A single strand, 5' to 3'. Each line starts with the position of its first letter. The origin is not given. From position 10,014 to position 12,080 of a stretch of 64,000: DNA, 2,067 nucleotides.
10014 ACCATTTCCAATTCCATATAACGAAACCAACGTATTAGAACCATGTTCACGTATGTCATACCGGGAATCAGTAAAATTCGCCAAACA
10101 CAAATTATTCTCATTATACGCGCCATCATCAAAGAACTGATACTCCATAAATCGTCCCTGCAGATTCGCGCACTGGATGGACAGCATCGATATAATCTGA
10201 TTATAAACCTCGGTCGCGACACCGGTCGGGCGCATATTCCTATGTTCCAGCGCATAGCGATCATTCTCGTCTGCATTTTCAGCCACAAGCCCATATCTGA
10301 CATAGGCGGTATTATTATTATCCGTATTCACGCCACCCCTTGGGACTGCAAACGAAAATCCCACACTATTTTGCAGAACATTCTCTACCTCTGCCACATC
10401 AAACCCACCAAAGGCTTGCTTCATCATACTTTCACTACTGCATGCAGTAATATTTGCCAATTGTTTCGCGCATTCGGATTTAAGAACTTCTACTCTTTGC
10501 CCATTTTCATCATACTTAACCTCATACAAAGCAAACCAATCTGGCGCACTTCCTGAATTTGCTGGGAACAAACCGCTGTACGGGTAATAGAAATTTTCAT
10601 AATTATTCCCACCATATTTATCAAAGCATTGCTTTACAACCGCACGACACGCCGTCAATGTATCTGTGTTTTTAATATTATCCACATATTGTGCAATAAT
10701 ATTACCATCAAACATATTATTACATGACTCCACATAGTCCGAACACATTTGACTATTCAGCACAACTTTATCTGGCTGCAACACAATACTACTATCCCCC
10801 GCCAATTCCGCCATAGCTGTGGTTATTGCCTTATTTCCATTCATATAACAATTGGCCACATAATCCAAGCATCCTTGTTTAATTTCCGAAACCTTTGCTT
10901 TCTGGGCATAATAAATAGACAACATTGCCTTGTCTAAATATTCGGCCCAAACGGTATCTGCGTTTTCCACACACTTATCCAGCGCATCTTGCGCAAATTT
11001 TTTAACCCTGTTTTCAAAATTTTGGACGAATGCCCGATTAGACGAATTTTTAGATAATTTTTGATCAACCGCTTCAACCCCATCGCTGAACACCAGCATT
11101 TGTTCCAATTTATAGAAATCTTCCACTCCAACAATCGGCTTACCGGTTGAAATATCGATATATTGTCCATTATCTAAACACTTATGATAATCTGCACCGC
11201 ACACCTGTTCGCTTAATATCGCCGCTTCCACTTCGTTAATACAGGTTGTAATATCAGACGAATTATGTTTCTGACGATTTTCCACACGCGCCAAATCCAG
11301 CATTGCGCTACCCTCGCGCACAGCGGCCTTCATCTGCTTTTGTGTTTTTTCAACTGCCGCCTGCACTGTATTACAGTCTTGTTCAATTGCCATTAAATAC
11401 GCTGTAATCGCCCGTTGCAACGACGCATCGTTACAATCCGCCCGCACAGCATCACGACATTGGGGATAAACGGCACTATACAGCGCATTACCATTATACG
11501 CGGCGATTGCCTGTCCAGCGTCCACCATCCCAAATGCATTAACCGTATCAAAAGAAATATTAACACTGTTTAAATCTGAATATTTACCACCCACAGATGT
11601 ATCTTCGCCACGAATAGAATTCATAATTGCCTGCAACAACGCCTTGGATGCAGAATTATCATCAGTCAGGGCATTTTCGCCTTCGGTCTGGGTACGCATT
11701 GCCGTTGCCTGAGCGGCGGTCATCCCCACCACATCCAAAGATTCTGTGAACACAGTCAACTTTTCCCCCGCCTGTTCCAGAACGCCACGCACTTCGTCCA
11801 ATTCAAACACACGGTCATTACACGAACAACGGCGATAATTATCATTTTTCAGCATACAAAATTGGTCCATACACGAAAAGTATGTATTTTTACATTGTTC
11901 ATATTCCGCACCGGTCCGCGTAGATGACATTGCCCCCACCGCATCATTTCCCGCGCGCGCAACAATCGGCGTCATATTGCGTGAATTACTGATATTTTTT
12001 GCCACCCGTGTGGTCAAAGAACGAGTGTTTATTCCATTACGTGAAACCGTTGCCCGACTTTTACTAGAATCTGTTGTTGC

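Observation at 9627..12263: Two large paralogous secreted Cys-rich proteins with T/R-rich disordered linkers, each next to a tRNA-Leu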

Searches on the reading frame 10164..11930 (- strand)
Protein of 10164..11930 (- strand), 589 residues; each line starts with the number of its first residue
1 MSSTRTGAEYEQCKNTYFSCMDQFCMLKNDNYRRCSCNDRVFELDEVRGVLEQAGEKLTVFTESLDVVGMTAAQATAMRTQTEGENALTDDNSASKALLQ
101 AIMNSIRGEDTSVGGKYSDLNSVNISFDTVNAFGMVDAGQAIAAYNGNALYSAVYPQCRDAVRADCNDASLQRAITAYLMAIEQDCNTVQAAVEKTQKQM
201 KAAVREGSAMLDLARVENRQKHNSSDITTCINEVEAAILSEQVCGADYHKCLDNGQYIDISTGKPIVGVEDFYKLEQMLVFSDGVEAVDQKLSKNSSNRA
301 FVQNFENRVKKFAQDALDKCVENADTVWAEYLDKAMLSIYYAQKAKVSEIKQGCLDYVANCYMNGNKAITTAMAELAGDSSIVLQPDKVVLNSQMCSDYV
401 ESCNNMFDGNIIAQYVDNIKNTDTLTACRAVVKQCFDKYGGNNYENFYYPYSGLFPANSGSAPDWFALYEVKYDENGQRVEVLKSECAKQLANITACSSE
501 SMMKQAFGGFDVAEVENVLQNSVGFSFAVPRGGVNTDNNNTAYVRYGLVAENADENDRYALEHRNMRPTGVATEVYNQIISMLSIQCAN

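Call 58: predict_structure(alignment_id=A3)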
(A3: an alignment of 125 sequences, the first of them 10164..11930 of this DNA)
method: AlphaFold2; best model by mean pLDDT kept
length: 589 residues; sequences in the alignment: 125
mean_pLDDT: 87.5   pTM: 0.58
mean pLDDT of the five models: 87.5, 86.5, 85.1, 83.7, 82.1
residues with pLDDT >= 90: 377; 70-90: 145; 50-70: 46; < 50: 21
segments of 3 or more residues with pLDDT < 50: 1-3, 121-135
pLDDT, mean of each block of 10 residues (from residue 1): 67 95 92 94 92 86 79 74 54 59 55 57 42 55 88 94 93 95 95 91 85 85 94 98 97 96 92 95 94 97 97 96 96 97 96 90 86 80 76 89 89 89 93 96 94 90 96 94 97 95 97 94 87 84 94 93 96 97 95
secondary structure, 60 per line:
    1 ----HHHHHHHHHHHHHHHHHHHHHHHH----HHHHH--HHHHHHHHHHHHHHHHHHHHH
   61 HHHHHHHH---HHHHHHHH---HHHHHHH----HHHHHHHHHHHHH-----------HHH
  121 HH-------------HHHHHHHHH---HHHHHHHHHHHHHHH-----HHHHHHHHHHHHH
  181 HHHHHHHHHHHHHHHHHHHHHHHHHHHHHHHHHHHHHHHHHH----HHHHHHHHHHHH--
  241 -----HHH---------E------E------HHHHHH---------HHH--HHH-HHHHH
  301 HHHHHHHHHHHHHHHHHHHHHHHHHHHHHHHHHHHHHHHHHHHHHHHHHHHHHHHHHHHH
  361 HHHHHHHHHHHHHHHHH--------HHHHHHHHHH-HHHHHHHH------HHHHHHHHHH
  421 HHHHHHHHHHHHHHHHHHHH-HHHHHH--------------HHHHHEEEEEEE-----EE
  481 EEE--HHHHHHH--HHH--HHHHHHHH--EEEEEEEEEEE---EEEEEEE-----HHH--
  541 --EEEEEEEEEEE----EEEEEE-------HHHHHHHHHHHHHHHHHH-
elements in order: H5-28 H33-37 H40-68 H72-79 H83-89 H94-106 H118-122 H136-144 H148-162 H168-222 H227-238 H272-277 H296-377 H386-395 H397-404 H411-440 H442-447 H462-466 E467-473 E479-483 H486-492 H500-507 E510-520 E524-530 E543-553 E558-563 H571-588
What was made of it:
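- Closest known: Chlamydial cysteine-rich outer-membrane complex protein OmcB. Different: The core here is all-helical with Cx6C staples (call 58).
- Closest known: Twin-CXnC coiled-coil-helix. Same: Three of these pairs (124/131, 465/472, 539/546) lie inside predicted helices in the AF2 model (call 58); 507/514 straddles two short adjacent helices and 355/362 falls in a loop.
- Structure: the model has pLDDT 87.5 with long helices (call 58).
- Tried and rejected: The second model (residues 112-700, 125 sequences) was good (pLDDT 87.5, call 58).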

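Call 82: fold_search(model_id=the predicted structure, library=pdb)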
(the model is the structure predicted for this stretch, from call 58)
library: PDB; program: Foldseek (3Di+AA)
matches with E <= 10: 68; with E <= 0.001: 0
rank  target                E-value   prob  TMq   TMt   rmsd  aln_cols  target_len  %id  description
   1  7s17_A                5.9e-01  0.12  0.06  0.17  13.1       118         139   14  Crystal structure of human G3BP1-NTF2 with three mutations- F15W, F33W, and F124W (released 2022-10-12)
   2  7sqc_W0               7.4e-01  0.09  0.13  0.09  38.9       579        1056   10  Ciliary C1 central pair apparatus isolated from Chlamydomonas reinhardtii (released 2022-04-13)
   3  8th1_B                1.0e+00  0.08  0.07  0.18  15.0       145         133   12  Crystal Structure of the G3BP1 NTF2-like domain bound to the IDR1 of SARS-CoV-2 nucleocapsid protein D3L mutant (released 2023-12-27)
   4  1cii                  1.0e+00  0.05  0.08  0.08  49.1       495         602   11  COLICIN IA (released 1998-01-14)
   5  5fw5_A                1.9e+00  0.06  0.06  0.16  12.9       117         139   14  Crystal structure of human G3BP1 in complex with Semliki Forest Virus nsP3-25 comprising two FGDF motives (released 2016-07-20)
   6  9ijj_G                2.2e+00  0.08  0.15  0.17  27.4       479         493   11  In situ structure of the central apparatus in mouse sperm axoneme. (released 2025-06-04)
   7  8afa_A                2.3e+00  0.03  0.08  0.11  31.1       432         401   10  Cryo-EM structure of a substrate-bound glutamate transporter homologue GltTk encapsulated within a nanodisc (released 2023-04-05)
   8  9os2_D                2.4e+00  0.04  0.06  0.18  13.2       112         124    9  Cryo-EM structure of the DDB1/CRBN-MRT-5702-G3BP2 ternary complex (released 2026-01-28)
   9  4fcm_A                2.6e+00  0.05  0.07  0.18  12.7       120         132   18  Crystal structure of the NTF2-like domain of human G3BP1 in complex with a peptide (released 2013-06-05)
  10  8th5_C                2.7e+00  0.04  0.07  0.16  14.7       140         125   11  Crystal Structure of the G3BP1 NTF2-like domain bound to the IDR1 of SARS-CoV-2 nucleocapsid protein P13L mutant (released 2024-03-20)
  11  8auc_B                2.7e+00  0.03  0.11  0.12  49.2       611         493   13  Structure of peptidoglycan hydrolase Cg1735 from Corynebacterium glutamicum, trigonal crystal form (released 2023-01-18)
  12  9os2_C                2.8e+00  0.04  0.06  0.17  15.2       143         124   11  Cryo-EM structure of the DDB1/CRBN-MRT-5702-G3BP2 ternary complex (released 2026-01-28)
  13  8th1_D                2.8e+00  0.04  0.07  0.16  14.7       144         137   12  Crystal Structure of the G3BP1 NTF2-like domain bound to the IDR1 of SARS-CoV-2 nucleocapsid protein D3L mutant (released 2023-12-27)
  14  6tpi_A                2.9e+00  0.11  0.10  0.14  37.9       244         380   11  EnvC bound to the FtsX periplasmic domain (released 2020-11-04)
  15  4iia                  3.5e+00  0.05  0.07  0.18  13.1       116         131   14  Low resolution crystal structure of the NTF2-like domain of human G3BP1 (released 2013-12-18)
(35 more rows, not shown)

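Call 92: search_solved_structures(query=A3, max_evalue=1)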
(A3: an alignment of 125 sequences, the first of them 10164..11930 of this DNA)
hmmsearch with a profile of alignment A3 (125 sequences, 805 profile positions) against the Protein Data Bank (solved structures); distinct sequences matched with E-value up to 1: 1.
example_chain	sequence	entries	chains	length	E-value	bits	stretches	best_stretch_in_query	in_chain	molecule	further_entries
8yhx_G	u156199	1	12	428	0.81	11.3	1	541-661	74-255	SIR2 family protein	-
